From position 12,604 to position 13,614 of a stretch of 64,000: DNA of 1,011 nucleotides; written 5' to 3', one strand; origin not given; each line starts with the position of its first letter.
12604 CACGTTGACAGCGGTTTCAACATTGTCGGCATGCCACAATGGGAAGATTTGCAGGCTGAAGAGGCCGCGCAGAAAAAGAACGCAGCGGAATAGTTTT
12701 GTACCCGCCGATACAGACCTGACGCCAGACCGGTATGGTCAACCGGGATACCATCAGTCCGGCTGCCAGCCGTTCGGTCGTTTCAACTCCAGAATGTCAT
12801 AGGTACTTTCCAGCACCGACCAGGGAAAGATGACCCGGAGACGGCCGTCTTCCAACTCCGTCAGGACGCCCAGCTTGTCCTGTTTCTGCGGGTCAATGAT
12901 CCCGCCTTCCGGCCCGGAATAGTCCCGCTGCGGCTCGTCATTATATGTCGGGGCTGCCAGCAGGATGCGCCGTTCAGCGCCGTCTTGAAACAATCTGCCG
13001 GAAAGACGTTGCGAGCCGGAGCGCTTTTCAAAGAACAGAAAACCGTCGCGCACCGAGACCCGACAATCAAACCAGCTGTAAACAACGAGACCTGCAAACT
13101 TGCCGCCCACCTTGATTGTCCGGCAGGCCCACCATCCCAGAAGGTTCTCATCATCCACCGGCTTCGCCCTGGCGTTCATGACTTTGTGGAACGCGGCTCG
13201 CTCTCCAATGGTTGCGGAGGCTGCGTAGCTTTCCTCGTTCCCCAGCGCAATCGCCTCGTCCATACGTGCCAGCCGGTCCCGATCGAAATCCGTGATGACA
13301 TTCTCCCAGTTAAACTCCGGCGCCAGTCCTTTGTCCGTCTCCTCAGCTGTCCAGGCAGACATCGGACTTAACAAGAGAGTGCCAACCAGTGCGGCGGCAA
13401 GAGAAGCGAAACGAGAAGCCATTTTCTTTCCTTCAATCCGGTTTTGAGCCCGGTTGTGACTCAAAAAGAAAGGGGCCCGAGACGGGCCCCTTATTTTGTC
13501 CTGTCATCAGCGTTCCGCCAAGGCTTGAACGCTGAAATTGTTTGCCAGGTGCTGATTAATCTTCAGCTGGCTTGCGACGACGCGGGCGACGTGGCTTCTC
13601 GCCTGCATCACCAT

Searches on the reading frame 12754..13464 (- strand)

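Call 39: search_protein_families(library=ncbifam, proteins=[window:12754-13464:-])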
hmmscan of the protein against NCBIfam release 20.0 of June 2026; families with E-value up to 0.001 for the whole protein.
window:12754-13464:- (236 aa): 0 families

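Call 49: search_protein_families(library=pfam, proteins=[window:12754-13464:-], max_evalue=0.01)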
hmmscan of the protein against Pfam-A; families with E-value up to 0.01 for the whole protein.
window:12754-13464:- (236 aa): 1 family
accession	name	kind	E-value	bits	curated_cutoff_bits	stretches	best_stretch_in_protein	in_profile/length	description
PF16233.10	DUF4893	-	1.7e-39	135.6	36.2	1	53-227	1-169/169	Domain of unknown function (DUF4893)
